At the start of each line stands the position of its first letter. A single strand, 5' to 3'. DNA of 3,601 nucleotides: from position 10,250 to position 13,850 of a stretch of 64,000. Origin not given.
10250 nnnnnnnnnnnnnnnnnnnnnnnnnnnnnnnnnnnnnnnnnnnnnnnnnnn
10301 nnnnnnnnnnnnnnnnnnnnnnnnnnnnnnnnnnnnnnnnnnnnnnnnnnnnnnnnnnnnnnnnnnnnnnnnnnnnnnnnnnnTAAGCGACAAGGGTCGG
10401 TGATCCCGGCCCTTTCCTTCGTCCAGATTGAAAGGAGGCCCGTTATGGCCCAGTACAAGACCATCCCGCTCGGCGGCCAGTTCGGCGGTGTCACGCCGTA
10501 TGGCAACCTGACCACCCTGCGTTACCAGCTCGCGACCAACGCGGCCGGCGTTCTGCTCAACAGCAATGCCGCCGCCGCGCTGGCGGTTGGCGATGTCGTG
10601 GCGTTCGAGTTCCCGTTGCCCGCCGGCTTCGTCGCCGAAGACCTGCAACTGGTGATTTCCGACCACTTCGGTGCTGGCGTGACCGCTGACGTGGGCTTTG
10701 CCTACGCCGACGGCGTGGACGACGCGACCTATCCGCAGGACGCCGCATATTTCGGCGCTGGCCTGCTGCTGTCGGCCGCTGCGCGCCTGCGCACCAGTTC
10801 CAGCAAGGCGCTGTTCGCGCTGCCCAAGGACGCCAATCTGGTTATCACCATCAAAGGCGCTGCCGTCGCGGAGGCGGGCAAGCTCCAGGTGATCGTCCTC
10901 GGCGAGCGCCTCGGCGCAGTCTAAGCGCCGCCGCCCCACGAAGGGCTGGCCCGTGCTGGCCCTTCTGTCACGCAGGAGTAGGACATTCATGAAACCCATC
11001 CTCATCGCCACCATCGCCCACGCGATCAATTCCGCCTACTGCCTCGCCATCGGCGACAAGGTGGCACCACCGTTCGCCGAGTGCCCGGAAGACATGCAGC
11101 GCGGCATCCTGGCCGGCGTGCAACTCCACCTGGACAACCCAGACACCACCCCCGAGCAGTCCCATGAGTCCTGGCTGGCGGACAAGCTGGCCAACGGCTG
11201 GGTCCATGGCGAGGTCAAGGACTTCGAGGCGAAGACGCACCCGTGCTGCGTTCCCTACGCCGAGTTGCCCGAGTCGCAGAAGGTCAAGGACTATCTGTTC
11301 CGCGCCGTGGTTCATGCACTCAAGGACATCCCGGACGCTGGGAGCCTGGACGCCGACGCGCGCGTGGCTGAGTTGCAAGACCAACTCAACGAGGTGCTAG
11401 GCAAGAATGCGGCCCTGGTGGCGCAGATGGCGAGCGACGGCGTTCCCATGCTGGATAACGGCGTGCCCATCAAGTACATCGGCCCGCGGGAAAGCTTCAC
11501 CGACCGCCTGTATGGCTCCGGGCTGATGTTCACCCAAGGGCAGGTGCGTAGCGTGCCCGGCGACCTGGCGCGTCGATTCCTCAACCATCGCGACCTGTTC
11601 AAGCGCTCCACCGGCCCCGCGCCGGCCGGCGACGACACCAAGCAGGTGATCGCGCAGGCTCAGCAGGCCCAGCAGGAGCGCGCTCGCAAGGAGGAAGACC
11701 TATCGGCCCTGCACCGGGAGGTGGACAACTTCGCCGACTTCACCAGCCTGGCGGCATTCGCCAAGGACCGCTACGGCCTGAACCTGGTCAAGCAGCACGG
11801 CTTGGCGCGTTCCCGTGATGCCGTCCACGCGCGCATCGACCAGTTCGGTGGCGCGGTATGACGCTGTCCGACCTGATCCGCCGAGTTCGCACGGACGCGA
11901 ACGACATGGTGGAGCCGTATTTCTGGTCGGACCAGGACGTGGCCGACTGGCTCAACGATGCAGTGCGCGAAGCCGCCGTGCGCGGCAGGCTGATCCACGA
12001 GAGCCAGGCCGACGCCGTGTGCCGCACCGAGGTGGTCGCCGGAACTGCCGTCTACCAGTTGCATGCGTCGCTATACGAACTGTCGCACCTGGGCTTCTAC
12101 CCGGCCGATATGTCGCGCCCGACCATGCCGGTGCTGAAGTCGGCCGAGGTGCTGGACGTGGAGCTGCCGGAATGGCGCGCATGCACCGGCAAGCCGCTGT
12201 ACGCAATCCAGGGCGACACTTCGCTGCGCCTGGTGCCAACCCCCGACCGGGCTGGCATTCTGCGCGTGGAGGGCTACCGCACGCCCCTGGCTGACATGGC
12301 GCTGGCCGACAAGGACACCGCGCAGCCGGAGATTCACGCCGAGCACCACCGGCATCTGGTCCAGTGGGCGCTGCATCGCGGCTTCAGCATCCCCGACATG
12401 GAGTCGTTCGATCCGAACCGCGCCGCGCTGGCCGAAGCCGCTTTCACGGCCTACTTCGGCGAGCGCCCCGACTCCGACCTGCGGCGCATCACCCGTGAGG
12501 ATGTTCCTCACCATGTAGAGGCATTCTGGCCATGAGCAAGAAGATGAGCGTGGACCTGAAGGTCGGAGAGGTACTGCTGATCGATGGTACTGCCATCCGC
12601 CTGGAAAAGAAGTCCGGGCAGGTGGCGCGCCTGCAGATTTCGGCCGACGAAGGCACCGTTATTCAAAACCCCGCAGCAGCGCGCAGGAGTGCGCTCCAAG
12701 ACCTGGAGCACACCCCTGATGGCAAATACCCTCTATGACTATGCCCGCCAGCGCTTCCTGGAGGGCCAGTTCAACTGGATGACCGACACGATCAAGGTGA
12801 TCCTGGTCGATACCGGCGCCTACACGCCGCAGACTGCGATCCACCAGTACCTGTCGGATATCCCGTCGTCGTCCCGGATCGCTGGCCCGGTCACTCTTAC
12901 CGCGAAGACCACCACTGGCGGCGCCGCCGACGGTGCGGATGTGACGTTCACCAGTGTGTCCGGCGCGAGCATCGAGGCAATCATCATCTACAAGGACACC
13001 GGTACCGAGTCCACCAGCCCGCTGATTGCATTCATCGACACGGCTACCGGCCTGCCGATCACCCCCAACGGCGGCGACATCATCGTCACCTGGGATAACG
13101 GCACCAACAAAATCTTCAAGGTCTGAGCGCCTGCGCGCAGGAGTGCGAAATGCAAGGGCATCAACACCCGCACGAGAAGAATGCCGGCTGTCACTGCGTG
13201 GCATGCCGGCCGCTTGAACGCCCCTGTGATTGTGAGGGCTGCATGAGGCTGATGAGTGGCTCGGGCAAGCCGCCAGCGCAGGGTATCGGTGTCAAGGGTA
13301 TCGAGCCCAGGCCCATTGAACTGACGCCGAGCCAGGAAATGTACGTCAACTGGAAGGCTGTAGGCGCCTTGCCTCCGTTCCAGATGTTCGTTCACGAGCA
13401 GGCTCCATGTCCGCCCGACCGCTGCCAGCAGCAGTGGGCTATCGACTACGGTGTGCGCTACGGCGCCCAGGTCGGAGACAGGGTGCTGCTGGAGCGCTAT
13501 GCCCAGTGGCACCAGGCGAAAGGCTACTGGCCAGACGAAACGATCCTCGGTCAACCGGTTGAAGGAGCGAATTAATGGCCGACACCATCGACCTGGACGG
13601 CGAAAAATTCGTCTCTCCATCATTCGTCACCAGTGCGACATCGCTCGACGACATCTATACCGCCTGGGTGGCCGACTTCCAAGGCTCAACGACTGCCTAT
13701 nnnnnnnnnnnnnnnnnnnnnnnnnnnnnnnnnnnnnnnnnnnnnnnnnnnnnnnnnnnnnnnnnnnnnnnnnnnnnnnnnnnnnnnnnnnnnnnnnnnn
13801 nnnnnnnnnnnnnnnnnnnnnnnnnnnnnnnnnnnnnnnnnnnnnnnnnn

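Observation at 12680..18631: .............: exact 13-mer SD-containing hairpin repeated three times before structural genes, with the architecture of a CsrA binding site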

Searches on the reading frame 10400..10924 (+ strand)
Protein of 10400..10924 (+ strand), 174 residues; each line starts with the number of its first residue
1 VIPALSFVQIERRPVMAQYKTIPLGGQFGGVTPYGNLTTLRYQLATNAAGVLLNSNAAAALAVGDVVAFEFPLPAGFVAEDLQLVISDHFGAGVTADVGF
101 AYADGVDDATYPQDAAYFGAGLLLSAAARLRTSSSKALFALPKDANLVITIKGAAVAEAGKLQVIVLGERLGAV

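Call 18: search_protein_families(library=phrogs, proteins=[window:10400-10924:+], max_evalue=0.01)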
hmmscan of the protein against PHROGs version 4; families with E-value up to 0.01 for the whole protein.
window:10400-10924:+ (174 aa): 3 families
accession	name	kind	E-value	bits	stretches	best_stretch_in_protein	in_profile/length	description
phrog_8260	-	head and packaging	4.4e-79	265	1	15-174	1-159/159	virion structural protein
phrog_8455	-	head and packaging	1.2e-06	29.3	1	57-161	34-139/152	virion structural protein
phrog_486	-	head and packaging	0.00096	20.6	1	53-166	25-120/127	virion structural protein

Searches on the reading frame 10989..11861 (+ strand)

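Call 10: search_protein_families(library=pfam, proteins=[window:10989-11861:+], max_evalue=0.01)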
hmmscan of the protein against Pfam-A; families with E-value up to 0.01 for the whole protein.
window:10989-11861:+ (290 aa): 1 family
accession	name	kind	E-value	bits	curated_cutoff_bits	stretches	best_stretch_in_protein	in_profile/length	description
PF02026.21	RyR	-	6.7e-11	42.7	27.4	1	55-101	25-71/91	RyR domain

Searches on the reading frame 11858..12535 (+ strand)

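Call 10: search_protein_families(library=pfam, proteins=[window:11858-12535:+], max_evalue=0.01)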
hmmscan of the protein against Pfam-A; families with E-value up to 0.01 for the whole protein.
window:11858-12535:+ (225 aa): 2 families
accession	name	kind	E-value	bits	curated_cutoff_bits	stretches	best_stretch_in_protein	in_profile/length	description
PF24175.2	SU10_adaptor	-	1e-31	111.3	27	1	1-207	1-185/194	SU10 adaptor protein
PF02198.23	SAM_PNT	-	0.0072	16.7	24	0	18-39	15-36/83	Sterile alpha motif (SAM)/Pointed domain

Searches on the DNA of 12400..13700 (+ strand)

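Call 16: search_dna_similar(query=window:12400-13700:+, collection=phages, mode=distant, max_rows=60)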
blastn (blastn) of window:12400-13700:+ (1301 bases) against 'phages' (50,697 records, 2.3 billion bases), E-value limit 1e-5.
Records with a match: 121; places in all: 121; records where one place covers at least 80% of the query: 33.
Best place of each record, by identity: >=99% 13; 95-99% 5; 90-95% 15; 80-90% 1; 60-80% 87.
By first word of the organism name: Mycobacterium 81; Pseudomonas 36; Bacillus 1; Pseudoalteromonas 1; Shewanella 1; Virus 1.
By host as written in the record: Mycobacterium smegmatis mc2 155 37; Pseudomonas aeruginosa 16; Mycobacterium smegmatis mc#155 10; - 9; Mycobacterium smegmatis mc2155 8; Pseudomonas aeruginosa PAO1 4; Mycobacterium sp. 3; Pseudomonas aeruginosa HIM-6 2; and 27 more.
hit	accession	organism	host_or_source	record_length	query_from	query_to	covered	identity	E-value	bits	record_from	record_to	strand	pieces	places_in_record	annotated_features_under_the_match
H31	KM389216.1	Pseudomonas phage F_ET605sp/Pa1651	-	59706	1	1301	100%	99.9%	0e+0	2342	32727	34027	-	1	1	record has no annotation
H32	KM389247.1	Pseudomonas phage JBD90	-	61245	1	1301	100%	99.9%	0e+0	2342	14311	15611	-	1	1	record has no annotation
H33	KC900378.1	Pseudomonas phage LKA5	Pseudomonas aeruginosa PAO1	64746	1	1301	100%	99.9%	0e+0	2342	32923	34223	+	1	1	hypothetical protein (x3) | structural protein (x2) | promoter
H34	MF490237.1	Pseudomonas phage vB_PaeP_E220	-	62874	1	1301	100%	99.9%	0e+0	2342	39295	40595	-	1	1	hypothetical protein (x5)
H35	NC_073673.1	Pseudomonas phage vB_PaeP_E220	-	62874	1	1301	100%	99.9%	0e+0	2342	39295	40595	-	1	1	hypothetical protein (x5)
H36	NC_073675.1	Pseudomonas phage LKA5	Pseudomonas aeruginosa PAO1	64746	1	1301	100%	99.9%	0e+0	2342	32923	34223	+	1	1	hypothetical protein (x3) | structural protein (x2) | promoter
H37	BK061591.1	Pseudomonas phage vB_PaeP-D14S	Pseudomonas aeruginosa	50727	1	1301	100%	99.9%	0e+0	2342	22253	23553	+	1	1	phage protein (x3) | CsrA-like regulator | hypothetical protein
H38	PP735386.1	Pseudomonas phage vB_PaeP-F1Pa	Pseudomonas aeruginosa ATCC 15692 (PAO1)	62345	1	1301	100%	99.9%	0e+0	2342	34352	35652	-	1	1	hypothetical protein (x3) | Csra-like receptor | structural protein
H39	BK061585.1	Pseudomonas phage vB_PaeP-D14I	Pseudomonas aeruginosa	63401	1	1301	100%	99.8%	0e+0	2333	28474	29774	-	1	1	phage protein (x3) | Bacteriophage control infection protein | hypothetical protein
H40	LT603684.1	Pseudomonas phage phiC725A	-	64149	1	1301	100%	99.4%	0e+0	2311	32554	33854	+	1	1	hypothetical protein (x3) | putative structural protein (x2)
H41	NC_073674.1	Pseudomonas phage phiC725A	-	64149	1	1301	100%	99.4%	0e+0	2311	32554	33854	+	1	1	hypothetical protein (x3) | putative structural protein (x2)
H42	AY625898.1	Pseudomonas phage F116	-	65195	1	1301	100%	99.2%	0e+0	2297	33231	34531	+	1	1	unknown (x5)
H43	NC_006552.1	Pseudomonas phage F116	Pseudomonas aeruginosa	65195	1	1301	100%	99.2%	0e+0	2297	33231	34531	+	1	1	hypothetical protein (x3) | CsrA-like regulator | structural protein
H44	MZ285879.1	Pseudomonas phage PA8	Pseudomonas aeruginosa PAO1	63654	1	1301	100%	98.8%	0e+0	2279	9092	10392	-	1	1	hypothetical protein (x5)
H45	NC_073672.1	Pseudomonas phage PA8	Pseudomonas aeruginosa PAO1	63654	1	1301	100%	98.8%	0e+0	2279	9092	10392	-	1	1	hypothetical protein (x5)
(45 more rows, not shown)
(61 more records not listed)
